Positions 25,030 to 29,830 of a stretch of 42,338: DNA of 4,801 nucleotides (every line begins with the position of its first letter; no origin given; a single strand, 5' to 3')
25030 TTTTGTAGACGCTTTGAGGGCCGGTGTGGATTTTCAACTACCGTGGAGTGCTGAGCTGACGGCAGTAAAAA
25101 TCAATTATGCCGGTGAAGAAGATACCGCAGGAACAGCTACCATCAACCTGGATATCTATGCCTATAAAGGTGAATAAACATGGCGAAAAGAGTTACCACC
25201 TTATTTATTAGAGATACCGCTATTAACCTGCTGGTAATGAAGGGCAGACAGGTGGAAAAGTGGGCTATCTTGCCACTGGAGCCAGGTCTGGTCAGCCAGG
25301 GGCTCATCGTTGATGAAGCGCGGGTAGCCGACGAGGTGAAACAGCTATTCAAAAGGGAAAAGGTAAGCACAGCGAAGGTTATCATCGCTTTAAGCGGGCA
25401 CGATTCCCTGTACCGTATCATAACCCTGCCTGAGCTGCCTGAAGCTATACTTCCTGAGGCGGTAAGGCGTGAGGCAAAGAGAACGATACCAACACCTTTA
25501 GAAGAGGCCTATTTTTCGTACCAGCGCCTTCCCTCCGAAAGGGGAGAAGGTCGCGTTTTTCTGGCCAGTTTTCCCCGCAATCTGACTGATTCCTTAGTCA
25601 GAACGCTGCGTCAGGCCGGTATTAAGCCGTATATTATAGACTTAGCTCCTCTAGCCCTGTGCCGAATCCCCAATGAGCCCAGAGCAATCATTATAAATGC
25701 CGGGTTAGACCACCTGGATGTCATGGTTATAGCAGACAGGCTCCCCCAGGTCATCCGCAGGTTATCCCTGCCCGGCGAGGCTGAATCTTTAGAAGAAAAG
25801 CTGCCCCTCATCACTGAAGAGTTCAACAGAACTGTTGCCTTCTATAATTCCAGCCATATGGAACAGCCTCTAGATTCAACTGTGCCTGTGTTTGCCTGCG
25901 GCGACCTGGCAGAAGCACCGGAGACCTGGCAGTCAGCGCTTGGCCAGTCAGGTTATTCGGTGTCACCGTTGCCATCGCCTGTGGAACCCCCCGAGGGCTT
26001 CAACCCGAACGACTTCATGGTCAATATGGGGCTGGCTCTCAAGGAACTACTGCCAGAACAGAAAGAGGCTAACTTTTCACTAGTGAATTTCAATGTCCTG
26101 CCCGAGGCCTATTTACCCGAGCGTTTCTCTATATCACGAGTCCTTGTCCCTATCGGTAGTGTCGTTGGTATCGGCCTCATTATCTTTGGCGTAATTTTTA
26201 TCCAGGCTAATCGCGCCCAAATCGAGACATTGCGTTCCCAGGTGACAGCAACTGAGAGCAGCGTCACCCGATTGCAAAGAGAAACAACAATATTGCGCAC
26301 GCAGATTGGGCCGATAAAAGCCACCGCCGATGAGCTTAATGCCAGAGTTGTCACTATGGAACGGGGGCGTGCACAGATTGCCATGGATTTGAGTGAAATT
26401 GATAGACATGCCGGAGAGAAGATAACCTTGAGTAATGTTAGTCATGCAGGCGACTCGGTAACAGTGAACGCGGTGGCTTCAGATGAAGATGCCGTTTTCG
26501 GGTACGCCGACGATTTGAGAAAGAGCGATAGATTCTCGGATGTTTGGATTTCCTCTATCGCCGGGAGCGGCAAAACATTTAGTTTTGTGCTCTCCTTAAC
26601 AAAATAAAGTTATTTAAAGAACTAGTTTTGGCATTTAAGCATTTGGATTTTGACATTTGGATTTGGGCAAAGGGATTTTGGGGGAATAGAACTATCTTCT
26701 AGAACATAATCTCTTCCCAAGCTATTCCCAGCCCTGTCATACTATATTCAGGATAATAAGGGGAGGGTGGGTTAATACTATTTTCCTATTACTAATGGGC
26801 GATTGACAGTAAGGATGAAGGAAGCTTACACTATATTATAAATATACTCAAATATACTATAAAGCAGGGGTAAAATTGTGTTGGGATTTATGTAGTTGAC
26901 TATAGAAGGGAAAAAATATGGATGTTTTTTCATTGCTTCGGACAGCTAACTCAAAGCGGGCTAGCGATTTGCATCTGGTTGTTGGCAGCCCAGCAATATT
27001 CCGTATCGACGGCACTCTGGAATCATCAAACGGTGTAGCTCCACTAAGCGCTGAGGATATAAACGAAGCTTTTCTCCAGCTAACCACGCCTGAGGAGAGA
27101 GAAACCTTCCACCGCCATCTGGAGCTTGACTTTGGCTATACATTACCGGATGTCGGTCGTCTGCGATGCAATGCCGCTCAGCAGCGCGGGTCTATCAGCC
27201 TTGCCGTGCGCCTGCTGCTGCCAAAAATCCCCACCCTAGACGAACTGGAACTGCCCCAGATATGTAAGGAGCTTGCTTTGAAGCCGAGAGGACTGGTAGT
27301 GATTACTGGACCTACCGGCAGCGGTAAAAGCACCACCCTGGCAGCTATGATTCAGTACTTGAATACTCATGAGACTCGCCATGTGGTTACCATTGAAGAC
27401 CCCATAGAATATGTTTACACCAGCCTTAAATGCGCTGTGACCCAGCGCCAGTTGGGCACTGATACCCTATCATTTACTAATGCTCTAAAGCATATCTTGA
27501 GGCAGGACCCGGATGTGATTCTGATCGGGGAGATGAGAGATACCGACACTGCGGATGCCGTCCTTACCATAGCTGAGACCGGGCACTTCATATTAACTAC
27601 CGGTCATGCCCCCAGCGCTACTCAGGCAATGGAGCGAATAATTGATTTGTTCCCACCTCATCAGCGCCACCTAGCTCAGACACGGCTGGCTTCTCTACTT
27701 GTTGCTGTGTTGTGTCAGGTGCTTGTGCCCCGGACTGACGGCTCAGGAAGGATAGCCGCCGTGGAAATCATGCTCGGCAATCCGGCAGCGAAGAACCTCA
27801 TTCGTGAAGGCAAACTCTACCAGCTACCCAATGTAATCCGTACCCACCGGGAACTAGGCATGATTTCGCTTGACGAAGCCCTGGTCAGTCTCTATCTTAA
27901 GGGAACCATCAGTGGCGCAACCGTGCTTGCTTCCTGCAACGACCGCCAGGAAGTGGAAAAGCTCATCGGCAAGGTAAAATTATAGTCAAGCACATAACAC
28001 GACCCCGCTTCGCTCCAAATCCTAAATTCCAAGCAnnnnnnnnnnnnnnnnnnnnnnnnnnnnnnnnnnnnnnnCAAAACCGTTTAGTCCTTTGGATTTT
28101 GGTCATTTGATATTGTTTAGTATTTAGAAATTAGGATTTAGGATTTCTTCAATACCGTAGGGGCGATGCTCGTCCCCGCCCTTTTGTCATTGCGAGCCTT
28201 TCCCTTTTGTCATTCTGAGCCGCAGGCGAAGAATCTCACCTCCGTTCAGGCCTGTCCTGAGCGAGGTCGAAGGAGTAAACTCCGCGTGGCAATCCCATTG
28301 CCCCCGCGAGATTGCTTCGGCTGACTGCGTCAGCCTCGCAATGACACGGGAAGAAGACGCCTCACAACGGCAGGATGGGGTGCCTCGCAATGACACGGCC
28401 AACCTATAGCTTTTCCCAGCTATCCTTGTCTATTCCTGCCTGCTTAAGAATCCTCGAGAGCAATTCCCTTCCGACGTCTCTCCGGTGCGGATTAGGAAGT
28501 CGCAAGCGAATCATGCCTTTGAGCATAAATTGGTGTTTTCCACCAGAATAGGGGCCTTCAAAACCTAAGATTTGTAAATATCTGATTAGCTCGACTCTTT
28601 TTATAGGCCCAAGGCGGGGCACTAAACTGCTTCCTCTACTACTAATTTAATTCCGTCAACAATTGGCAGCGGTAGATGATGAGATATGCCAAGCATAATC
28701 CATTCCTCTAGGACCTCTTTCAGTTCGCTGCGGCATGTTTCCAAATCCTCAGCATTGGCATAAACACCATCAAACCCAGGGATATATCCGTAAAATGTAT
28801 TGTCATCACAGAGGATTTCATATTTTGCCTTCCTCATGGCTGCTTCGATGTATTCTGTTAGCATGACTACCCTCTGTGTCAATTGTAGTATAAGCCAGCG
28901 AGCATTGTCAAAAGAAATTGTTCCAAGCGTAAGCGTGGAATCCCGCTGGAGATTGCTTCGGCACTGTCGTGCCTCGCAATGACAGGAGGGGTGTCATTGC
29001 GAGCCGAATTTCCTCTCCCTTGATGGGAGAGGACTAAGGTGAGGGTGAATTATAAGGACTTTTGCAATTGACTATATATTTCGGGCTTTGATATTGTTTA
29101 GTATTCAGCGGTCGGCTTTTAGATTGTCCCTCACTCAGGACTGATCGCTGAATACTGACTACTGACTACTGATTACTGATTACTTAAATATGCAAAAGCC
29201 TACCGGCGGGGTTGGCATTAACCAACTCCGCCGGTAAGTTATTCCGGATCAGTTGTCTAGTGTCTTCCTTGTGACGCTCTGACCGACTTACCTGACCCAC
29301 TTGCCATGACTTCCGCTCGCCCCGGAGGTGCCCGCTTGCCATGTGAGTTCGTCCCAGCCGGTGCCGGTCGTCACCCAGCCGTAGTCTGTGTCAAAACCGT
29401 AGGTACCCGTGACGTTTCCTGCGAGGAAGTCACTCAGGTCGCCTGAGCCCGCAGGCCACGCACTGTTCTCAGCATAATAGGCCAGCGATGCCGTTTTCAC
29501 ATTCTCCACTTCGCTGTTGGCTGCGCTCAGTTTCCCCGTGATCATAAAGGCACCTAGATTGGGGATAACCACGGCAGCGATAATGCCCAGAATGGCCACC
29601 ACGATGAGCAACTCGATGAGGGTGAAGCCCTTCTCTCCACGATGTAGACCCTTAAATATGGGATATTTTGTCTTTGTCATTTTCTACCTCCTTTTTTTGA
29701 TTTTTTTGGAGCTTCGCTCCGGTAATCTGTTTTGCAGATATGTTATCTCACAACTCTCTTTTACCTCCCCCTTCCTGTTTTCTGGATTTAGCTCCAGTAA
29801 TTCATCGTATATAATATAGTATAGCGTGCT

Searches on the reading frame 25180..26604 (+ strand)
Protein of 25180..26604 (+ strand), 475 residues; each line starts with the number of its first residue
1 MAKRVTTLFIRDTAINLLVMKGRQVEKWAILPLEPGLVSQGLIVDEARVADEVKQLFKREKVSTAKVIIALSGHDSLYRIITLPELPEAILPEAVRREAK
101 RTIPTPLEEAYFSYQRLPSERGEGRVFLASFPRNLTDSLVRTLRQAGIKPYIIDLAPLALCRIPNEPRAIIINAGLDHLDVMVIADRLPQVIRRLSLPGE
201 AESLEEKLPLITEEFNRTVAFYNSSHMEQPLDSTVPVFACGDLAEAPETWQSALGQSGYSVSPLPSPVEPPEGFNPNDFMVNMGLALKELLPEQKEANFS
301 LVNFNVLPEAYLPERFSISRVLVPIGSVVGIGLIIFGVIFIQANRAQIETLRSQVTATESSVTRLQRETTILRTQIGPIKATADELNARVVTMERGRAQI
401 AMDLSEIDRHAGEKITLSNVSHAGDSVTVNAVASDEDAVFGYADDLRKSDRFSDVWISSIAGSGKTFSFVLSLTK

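Call 16: search_protein_families(library=pfam, proteins=[window:25180-26604:+], max_evalue=0.01)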
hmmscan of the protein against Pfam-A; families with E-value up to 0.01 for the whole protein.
window:25180-26604:+ (475 aa): 2 families
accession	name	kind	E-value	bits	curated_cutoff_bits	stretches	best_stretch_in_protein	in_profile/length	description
PF11104.14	PilM_2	-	2e-15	57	27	1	22-162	20-164/340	Type IV pilus assembly protein PilM;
PF05137.18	PilN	-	0.0002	21.8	22.8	1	405-473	4-76/78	Fimbrial assembly protein (PilN)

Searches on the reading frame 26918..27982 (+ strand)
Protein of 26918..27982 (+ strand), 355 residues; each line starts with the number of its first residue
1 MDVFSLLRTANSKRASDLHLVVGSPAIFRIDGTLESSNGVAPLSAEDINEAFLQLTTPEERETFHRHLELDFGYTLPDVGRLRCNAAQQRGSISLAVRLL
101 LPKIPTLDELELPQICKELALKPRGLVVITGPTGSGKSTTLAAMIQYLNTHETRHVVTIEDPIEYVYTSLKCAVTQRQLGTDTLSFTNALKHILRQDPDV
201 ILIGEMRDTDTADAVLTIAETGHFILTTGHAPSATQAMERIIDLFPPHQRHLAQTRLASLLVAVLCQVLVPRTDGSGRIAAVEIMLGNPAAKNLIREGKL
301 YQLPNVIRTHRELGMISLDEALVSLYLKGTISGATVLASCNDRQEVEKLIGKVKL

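Call 16: search_protein_families(library=pfam, proteins=[window:26918-27982:+], max_evalue=0.01)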
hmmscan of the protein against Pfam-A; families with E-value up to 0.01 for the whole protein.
window:26918-27982:+ (355 aa): 18 families
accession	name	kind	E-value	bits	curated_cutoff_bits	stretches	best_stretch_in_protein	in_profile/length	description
PF00437.27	T2SSE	-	4.4e-42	144.5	24.9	1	116-277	134-285/370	Type II/IV secretion system protein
PF13401.12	AAA_22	-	1.3e-05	26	27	1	123-205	4-92/130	AAA domain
PF13555.12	AAA_29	-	1.7e-05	24.9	27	1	118-150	16-48/61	P-loop containing region of AAA domain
PF13604.12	AAA_30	-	4.2e-05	23.8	27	1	115-229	9-123/191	AAA domain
PF25199.1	nSTAND_NTPase5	-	8.2e-05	22.9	34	1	120-165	37-82/145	Novel STAND NTPase 5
PF20720.3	nSTAND3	-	0.00011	22.4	27.2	1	121-166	14-57/155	Novel STAND NTPase 3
PF13191.12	AAA_16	-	0.00012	23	32.6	1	124-166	23-63/167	AAA ATPase domain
PF13476.12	AAA_23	-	0.00017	22.7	27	1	124-145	19-40/201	AAA domain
PF01637.24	ATPase_2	-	0.00064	20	33.2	1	109-156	5-52/225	ATPase domain predominantly from Archaea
PF00005.33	ABC_tran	-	0.00096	20.2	25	1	119-152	6-39/137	ABC transporter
PF13173.12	AAA_14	-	0.0013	19.1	27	1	125-168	3-46/129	AAA domain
PF01580.24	FtsK_SpoIIIE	-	0.0014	18.6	24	1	127-155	42-70/221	FtsK/SpoIIIE family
PF13245.12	AAA_19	-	0.0025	18.4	25.1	0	124-167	11-42/134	AAA domain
PF04851.21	ResIII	-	0.0039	17.6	22.5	1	125-162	24-62/164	Type III restriction enzyme, res subunit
PF24883.2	NPHP3_N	-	0.0043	17.7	24.8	1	124-157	22-54/164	Nephrocystin 3, N-terminal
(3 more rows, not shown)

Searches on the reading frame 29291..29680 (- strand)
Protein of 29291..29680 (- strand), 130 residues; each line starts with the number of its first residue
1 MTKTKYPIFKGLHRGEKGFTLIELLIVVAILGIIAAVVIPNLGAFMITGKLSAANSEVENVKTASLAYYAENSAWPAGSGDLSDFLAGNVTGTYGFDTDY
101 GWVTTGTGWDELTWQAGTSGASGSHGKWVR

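Call 16: search_protein_families(library=pfam, proteins=[window:29291-29680:-], max_evalue=0.01)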
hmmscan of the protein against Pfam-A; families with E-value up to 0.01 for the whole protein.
window:29291-29680:- (130 aa): 1 family
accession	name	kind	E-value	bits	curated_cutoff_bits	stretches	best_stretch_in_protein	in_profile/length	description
PF07963.17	N_methyl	-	1.6e-09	37.4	21.2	1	14-38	2-26/27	Prokaryotic N-terminal methylation motif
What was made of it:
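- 29288..29680 (-): Major pilin gene directly downstream of TackOD1-iREx2. N_methyl motif E 1.6e-9 (call 16).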
